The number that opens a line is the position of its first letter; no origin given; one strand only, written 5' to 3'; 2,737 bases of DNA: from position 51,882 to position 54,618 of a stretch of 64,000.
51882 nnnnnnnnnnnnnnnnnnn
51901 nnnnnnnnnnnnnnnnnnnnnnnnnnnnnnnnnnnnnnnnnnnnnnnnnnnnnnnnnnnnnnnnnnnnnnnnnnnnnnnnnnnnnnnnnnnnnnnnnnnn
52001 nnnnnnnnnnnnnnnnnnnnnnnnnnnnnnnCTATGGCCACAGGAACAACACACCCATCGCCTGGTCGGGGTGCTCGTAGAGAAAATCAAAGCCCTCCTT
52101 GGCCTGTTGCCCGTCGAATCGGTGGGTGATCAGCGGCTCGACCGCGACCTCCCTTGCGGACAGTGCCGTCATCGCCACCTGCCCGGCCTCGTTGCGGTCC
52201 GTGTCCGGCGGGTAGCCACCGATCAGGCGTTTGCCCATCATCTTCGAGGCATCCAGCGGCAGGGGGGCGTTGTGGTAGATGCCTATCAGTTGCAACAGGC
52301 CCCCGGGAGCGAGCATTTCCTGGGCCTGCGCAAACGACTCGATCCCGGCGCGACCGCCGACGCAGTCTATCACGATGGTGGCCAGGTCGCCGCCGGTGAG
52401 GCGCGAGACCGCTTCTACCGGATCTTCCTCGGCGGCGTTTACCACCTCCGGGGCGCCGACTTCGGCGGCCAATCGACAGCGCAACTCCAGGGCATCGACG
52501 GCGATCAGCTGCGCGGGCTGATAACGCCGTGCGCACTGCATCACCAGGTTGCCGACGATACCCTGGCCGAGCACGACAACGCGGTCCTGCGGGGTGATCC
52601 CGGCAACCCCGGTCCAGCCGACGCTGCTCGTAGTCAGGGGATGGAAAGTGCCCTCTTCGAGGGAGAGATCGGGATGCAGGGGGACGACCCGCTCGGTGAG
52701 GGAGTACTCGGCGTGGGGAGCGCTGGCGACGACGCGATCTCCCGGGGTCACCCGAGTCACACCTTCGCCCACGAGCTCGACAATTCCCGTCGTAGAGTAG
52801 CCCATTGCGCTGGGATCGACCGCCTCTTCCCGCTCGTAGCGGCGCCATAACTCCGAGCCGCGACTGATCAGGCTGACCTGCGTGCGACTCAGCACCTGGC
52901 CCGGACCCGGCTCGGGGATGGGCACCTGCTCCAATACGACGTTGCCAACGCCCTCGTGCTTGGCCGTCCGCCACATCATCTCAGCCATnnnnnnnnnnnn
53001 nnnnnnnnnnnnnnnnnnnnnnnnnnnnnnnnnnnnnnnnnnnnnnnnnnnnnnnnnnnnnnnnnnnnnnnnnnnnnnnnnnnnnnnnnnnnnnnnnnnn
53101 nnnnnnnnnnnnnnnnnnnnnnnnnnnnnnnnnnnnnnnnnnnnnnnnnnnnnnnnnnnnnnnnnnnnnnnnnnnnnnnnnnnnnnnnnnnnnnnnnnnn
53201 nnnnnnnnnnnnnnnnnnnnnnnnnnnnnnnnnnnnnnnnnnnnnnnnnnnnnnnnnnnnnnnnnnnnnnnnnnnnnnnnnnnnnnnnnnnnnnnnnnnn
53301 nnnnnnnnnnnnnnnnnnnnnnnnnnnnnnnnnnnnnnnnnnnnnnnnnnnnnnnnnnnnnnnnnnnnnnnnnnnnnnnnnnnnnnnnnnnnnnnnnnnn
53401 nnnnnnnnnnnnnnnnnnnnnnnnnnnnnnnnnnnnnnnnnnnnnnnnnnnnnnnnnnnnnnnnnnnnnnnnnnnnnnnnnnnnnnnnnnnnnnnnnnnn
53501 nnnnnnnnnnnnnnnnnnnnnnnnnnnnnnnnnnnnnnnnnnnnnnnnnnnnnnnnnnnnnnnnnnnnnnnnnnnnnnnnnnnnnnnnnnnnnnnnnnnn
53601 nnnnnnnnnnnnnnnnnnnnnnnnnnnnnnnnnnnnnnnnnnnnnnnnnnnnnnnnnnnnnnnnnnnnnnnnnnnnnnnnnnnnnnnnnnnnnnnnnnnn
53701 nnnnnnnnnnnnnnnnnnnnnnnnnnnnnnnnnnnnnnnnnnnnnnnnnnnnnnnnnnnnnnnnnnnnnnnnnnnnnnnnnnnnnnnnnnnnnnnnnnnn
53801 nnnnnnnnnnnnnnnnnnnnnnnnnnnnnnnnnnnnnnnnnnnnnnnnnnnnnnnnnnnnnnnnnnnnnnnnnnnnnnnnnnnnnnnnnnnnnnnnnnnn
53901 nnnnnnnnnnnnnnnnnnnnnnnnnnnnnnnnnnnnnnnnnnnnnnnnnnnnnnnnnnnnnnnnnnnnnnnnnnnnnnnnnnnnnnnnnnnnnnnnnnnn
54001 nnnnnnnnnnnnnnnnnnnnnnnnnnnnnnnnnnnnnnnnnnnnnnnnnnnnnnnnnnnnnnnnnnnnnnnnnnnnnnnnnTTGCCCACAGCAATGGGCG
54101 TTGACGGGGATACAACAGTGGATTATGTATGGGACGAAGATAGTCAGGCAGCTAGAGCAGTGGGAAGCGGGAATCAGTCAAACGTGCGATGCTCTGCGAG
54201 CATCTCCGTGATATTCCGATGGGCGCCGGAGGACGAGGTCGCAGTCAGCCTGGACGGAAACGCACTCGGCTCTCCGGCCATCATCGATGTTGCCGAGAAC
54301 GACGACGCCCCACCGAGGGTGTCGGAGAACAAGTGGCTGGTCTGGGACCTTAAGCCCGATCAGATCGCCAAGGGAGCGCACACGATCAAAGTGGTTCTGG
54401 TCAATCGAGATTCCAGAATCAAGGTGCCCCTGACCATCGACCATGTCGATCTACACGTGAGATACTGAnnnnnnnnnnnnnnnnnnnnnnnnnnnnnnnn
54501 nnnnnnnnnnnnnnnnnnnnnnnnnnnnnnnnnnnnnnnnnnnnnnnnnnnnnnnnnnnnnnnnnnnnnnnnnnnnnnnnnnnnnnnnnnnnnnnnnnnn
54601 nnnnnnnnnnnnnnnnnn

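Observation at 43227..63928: Array of six same-orientation IS91-family (rolling-circle) terminal modules, each abutting a different truncated gene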

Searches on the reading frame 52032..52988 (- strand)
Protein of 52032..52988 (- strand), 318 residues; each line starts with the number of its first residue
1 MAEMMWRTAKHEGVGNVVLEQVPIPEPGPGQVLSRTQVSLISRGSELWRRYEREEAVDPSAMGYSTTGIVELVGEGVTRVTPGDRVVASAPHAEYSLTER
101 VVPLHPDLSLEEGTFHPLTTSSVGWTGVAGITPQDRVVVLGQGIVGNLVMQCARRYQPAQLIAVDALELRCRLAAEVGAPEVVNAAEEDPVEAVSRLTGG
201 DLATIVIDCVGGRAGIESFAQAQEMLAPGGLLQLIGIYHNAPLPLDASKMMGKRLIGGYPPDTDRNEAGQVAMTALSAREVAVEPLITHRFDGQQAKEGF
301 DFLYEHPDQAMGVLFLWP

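Call 7: search_protein_families(library=pfam, proteins=[window:52032-52988:-], max_evalue=0.01)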
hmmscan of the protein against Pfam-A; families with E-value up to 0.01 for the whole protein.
window:52032-52988:- (318 aa): 3 families
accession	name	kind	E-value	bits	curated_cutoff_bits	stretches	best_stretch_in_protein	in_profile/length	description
PF00107.32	ADH_zinc_N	-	3.2e-16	59.9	31.8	1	145-253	2-105/129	Zinc-binding dehydrogenase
PF16912.11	Glu_dehyd_C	-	5e-05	23.3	34.9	1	135-301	32-199/211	Glucose dehydrogenase C-terminus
PF08240.17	ADH_N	-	7.6e-05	23.3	23.5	1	55-89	29-63/104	Alcohol dehydrogenase GroES-like domain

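Call 42: find_homologous_proteins(query=window:52032-52988:-, max_evalue=1e-40)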
Query window:52032-52988:- (318 aa): 1049 proteins with E <= 1e-40 among 8000 candidates; the best 120 are listed.
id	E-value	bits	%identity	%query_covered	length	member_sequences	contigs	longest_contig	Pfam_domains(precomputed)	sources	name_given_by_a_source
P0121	4.1e-193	659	93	100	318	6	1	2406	PF00107.33,PF08240.18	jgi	jgi:threonine dehydrogenase-like Zn-dependent dehydrogenase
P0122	2.7e-168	577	82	100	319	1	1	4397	PF00107.33,PF08240.18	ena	-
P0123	1.3e-161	555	81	100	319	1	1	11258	PF00107.33,PF08240.18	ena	-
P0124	4.1e-159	547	80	99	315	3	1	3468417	PF00107.33,PF08240.18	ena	-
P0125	4.3e-158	544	79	100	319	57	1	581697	PF00107.33,PF08240.18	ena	-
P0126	1.8e-157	542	80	99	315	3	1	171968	PF00107.33,PF08240.18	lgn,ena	-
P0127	1.1e-156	539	79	100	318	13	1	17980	PF00107.33,PF08240.18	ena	-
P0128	4.2e-156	537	77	99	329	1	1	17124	PF00107.33,PF13602.13,PF08240.18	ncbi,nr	ncbi:MAG: zinc-binding dehydrogenase [Chloroflexi bacterium]|nr:zinc-binding dehydrogenase [Chlorofl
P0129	9.2e-155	533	75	100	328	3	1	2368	PF00107.33,PF08240.18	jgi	jgi:threonine dehydrogenase-like Zn-dependent dehydrogenase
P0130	2.8e-153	528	77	99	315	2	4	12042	PF00107.33,PF16912.12,PF08240.18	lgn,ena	-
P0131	5.7e-152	524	75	98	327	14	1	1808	PF00107.33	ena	-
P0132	2.1e-150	519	74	98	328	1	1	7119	PF00107.33,PF16912.12,PF13602.13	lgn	-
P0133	1.5e-149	516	75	100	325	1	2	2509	PF00107.33,PF16912.12,PF08240.18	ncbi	ncbi:MAG: zinc-dependent alcohol dehydrogenase [Chloroflexota bacterium]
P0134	2.1e-148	512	75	100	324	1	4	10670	PF00107.33,PF16912.12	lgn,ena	-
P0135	4.2e-148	511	73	100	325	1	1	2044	PF00107.33,PF08240.18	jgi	jgi:threonine dehydrogenase-like Zn-dependent dehydrogenase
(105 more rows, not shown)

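Call 43: find_encoding_contigs(protein=P0124, flank=10000, max_places=2)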
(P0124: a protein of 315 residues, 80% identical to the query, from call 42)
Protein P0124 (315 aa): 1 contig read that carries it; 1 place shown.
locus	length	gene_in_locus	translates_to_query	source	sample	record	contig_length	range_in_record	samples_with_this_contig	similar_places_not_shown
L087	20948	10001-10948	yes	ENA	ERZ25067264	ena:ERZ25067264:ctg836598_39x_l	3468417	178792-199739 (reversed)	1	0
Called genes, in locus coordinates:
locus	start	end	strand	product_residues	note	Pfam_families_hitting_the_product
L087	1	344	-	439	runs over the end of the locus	PF01041:DegT_DnrJ_EryC1, PF01212:Beta_elim_lyase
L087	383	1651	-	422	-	PF01041:DegT_DnrJ_EryC1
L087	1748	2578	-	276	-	PF02522:Antibiotic_NAT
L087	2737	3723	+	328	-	PF00535:Glycos_transf_2, PF10111:Glyco_tranf_2_2 (weak)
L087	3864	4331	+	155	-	-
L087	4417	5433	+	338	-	PF00389:2-Hacid_dh, PF02826:2-Hacid_dh_C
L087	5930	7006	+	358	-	PF01497:Peripla_BP_2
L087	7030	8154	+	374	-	PF01032:FecCD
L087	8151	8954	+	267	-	PF02463:SMC_N (weak), PF00005:ABC_tran, PF13304:AAA_21 (weak)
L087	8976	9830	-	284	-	PF01903:CbiX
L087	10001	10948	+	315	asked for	PF08240:ADH_N (weak), PF00107:ADH_zinc_N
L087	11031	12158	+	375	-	PF02746:MR_MLE_N, PF13378:MR_MLE_C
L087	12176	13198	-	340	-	PF00296:Bac_luciferase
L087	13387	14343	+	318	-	PF00701:DHDPS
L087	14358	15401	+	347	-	PF02615:Ldh_2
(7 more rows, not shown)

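Call 44: find_encoding_contigs(protein=P0125, flank=10000, max_places=2)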
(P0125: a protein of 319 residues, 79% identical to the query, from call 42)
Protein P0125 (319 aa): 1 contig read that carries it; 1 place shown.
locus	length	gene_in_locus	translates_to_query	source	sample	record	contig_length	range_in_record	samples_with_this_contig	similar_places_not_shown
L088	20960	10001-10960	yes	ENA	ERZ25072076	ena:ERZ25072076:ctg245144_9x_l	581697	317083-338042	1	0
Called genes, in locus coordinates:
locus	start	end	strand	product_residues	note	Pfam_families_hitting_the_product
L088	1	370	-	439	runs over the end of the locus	PF01041:DegT_DnrJ_EryC1, PF01212:Beta_elim_lyase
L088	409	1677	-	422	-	PF01041:DegT_DnrJ_EryC1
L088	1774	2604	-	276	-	PF02522:Antibiotic_NAT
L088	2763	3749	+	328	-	PF00535:Glycos_transf_2, PF10111:Glyco_tranf_2_2 (weak), PF13641:Glyco_tranf_2_3 (weak)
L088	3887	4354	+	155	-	-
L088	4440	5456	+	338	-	PF00389:2-Hacid_dh, PF02826:2-Hacid_dh_C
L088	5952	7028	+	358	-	PF01497:Peripla_BP_2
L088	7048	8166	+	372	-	PF01032:FecCD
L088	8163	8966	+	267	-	PF02463:SMC_N (weak), PF00005:ABC_tran, PF13304:AAA_21 (faint)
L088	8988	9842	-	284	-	PF01903:CbiX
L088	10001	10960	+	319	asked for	PF08240:ADH_N (faint), PF00107:ADH_zinc_N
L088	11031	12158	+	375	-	PF02746:MR_MLE_N, PF13378:MR_MLE_C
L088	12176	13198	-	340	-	PF00296:Bac_luciferase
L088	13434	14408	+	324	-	PF00701:DHDPS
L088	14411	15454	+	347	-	PF02615:Ldh_2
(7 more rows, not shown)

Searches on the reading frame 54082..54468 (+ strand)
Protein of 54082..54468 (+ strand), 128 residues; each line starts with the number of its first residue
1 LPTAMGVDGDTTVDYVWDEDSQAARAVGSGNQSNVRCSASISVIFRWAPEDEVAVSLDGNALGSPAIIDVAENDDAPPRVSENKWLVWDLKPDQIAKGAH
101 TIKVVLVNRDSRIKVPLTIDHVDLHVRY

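Call 68: search_protein_families(library=pfam, proteins=[window:54082-54468:+], max_evalue=0.01)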
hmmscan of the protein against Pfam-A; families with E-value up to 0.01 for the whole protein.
window:54082-54468:+ (128 aa): 0 families
